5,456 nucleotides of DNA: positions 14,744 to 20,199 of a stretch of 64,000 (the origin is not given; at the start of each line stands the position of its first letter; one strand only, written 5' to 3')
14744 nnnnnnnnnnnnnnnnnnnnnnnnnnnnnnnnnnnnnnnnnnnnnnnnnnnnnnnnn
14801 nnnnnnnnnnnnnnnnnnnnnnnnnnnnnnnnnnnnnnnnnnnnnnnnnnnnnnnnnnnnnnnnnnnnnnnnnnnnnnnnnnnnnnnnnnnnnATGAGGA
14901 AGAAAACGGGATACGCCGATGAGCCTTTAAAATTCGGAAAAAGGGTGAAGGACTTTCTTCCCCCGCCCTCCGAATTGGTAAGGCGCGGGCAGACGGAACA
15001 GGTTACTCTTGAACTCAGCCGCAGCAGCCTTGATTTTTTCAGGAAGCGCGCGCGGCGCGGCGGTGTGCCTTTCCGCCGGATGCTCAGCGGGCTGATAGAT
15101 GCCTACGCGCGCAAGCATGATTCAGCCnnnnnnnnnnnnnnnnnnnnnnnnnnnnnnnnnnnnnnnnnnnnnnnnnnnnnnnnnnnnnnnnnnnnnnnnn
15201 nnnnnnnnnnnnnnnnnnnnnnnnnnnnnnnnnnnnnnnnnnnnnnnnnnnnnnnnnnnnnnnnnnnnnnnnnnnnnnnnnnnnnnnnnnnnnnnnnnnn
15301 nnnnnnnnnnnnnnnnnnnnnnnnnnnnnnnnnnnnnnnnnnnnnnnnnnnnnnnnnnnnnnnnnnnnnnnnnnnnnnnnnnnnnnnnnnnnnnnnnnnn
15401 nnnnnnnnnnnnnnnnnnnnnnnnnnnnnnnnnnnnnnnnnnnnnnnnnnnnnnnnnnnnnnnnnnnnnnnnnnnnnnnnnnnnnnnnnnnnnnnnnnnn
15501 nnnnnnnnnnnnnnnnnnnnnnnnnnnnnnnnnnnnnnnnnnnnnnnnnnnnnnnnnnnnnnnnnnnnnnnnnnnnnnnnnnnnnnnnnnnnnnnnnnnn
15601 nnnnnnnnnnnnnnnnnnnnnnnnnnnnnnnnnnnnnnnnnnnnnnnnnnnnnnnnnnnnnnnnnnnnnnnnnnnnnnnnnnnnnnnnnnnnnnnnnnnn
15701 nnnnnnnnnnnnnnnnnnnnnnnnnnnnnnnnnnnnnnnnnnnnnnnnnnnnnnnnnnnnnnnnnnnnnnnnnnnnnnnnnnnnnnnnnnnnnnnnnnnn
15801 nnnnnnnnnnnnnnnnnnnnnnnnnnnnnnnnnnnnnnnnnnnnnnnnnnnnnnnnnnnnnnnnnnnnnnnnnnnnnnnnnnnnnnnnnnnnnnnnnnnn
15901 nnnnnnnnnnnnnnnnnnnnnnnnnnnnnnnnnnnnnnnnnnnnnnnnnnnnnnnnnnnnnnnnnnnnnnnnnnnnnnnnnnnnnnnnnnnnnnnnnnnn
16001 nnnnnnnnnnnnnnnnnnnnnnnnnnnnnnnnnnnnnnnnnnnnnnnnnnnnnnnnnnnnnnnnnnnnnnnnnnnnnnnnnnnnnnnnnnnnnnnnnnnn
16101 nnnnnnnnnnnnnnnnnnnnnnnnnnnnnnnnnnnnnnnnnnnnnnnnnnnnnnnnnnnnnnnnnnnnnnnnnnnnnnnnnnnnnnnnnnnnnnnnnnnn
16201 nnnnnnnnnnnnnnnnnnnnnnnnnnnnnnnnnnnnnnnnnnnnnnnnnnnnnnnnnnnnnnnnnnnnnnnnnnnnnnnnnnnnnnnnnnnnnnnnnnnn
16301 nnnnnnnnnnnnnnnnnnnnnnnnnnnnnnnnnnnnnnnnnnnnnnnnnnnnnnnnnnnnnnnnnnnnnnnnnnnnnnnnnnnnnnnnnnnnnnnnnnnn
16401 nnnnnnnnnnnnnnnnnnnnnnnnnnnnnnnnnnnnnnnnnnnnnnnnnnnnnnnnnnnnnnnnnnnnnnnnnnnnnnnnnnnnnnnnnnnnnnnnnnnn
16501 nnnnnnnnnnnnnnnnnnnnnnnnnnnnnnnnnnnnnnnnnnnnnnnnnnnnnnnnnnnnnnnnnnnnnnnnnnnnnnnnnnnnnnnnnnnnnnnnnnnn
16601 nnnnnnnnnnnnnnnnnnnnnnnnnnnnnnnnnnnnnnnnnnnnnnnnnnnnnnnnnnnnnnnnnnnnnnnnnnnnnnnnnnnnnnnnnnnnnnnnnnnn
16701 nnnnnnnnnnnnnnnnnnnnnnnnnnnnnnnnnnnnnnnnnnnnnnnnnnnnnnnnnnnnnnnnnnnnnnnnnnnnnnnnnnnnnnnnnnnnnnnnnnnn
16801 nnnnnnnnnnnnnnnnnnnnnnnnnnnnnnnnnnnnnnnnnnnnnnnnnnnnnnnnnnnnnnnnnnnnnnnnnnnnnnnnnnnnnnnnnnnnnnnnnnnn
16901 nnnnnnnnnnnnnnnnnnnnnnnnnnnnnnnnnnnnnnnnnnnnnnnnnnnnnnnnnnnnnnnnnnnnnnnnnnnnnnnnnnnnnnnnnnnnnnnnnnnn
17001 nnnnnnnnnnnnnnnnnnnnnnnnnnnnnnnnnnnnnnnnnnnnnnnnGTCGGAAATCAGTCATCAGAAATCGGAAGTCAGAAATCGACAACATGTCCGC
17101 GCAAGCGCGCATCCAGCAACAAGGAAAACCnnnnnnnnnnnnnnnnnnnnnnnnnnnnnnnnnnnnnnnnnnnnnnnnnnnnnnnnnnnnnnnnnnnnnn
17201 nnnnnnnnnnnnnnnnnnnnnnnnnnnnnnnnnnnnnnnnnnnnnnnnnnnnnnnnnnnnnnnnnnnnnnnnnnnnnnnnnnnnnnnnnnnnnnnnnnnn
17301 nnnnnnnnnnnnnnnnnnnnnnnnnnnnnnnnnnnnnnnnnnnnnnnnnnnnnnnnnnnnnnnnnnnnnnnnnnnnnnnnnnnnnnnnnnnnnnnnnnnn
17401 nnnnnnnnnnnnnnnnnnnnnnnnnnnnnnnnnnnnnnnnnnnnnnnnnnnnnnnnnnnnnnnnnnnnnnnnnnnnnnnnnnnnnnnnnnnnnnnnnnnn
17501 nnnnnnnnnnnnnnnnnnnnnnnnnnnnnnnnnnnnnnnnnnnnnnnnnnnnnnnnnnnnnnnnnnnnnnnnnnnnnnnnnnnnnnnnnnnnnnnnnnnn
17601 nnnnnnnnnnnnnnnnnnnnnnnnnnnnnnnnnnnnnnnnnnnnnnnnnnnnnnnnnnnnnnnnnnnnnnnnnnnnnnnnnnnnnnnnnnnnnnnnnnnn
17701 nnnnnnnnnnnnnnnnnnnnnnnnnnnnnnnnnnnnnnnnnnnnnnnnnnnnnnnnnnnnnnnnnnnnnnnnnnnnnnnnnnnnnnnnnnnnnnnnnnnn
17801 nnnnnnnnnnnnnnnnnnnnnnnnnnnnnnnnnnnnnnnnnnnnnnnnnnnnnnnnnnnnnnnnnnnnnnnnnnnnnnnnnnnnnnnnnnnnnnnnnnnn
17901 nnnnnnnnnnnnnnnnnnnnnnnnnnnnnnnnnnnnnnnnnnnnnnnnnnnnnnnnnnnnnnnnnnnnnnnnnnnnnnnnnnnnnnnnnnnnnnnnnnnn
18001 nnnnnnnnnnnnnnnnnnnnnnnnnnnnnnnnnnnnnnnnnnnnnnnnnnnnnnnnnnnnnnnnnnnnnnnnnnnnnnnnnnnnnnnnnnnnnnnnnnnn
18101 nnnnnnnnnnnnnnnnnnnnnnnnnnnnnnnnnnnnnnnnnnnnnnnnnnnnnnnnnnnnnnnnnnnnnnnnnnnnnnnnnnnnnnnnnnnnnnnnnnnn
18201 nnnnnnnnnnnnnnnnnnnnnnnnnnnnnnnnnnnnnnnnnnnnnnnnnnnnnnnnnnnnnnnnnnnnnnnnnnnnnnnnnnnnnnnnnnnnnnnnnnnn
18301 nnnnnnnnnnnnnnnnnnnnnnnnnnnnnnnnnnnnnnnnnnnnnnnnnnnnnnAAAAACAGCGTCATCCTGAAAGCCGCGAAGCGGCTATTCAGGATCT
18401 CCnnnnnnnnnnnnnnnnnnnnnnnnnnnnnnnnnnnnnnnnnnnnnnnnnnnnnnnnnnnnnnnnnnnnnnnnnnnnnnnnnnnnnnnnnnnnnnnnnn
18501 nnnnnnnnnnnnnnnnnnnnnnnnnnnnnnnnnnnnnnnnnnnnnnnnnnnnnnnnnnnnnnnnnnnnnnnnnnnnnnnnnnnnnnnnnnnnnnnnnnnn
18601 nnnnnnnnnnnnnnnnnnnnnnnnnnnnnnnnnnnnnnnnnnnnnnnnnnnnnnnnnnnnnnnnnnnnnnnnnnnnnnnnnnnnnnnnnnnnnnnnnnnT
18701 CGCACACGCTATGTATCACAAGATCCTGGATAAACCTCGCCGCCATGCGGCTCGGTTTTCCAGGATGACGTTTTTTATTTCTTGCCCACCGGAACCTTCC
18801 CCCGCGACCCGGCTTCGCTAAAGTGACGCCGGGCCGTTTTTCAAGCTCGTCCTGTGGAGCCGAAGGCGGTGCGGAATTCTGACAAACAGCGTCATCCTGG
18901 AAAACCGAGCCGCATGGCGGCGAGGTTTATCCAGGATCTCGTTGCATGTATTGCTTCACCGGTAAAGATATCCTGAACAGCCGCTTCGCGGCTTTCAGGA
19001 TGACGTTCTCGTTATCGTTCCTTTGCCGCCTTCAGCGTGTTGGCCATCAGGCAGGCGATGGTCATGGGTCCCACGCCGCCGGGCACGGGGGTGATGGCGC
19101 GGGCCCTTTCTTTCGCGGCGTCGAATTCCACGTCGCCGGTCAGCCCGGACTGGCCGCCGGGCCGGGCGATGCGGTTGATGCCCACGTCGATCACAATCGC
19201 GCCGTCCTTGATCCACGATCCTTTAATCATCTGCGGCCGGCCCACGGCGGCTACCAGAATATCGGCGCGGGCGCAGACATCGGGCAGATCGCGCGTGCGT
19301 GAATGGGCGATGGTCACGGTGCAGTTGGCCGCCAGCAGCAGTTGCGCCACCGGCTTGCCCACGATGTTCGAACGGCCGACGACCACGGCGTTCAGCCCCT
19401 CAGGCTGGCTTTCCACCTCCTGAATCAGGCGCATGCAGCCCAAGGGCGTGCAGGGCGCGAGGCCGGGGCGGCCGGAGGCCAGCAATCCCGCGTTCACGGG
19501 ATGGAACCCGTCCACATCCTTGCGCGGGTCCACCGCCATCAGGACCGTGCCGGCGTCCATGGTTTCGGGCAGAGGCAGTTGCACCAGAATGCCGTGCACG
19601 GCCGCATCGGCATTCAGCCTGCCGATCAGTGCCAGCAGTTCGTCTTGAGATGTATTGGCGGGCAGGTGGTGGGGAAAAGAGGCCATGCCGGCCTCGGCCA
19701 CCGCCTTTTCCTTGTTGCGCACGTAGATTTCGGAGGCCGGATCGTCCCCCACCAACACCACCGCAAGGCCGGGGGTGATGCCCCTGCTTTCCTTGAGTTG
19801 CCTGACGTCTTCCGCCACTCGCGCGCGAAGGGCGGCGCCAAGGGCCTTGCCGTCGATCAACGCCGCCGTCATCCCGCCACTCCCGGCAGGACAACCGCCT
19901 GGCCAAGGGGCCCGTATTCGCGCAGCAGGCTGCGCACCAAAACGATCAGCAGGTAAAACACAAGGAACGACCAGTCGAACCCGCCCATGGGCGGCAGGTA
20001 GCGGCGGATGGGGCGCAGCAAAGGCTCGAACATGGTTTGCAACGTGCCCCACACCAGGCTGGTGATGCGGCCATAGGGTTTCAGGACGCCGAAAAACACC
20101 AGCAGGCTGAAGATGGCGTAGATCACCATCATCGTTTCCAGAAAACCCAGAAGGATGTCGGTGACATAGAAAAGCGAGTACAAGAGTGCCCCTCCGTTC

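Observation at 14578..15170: brnT-brnA toxin-antitoxin cassette flanked by a 32-bp direct duplication of the ettA 3' end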

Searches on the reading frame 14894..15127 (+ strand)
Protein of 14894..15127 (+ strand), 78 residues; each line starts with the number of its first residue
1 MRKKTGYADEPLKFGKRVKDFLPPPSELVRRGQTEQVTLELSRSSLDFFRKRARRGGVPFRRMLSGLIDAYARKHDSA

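Call 6: search_protein_families(library=pfam, proteins=[window:14894-15127:+])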
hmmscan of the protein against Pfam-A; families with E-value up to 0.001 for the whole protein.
window:14894-15127:+ (78 aa): 0 families

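Call 54: search_protein_families(library=pfam, proteins=[window:14894-15127:+], max_evalue=1)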
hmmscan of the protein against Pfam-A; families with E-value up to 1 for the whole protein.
window:14894-15127:+ (78 aa): 2 families
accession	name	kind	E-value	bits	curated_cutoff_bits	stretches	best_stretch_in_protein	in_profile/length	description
PF14384.12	BrnA_antitoxin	-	0.017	16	26.1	1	9-54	7-54/68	BrnA antitoxin of type II toxin-antitoxin system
PF12687.12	DUF3801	-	0.19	12.2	24.1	1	27-61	28-61/131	Protein of unknown function (DUF3801)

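Call 55: search_protein_families(library=ncbifam, proteins=[window:14894-15127:+], max_evalue=0.01)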
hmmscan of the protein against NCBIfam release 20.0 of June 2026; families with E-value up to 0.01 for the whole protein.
window:14894-15127:+ (78 aa): 0 families

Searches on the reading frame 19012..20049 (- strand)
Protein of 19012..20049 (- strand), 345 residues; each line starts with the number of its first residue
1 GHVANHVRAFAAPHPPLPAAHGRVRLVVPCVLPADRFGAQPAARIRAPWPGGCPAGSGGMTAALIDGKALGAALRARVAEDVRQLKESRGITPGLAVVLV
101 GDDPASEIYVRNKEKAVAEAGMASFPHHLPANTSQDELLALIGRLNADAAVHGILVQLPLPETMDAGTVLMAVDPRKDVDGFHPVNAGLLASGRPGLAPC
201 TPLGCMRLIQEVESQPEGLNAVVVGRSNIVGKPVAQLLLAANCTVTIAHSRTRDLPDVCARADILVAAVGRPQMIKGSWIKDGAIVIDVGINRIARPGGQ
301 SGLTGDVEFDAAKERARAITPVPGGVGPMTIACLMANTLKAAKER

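Call 67: search_protein_families(library=pfam, proteins=[window:19012-20049:-], max_evalue=0.00001)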
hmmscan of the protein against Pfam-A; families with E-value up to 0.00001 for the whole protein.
window:19012-20049:- (345 aa): 2 families
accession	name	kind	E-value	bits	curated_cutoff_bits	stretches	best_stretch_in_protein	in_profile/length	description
PF02882.25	THF_DHG_CYH_C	-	3.1e-68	228.6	27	1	183-344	1-158/160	Tetrahydrofolate dehydrogenase/cyclohydrolase, NAD(P)-binding domain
PF00763.28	THF_DHG_CYH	-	2.8e-41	140.8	32.8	1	65-180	1-115/115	Tetrahydrofolate dehydrogenase/cyclohydrolase, catalytic domain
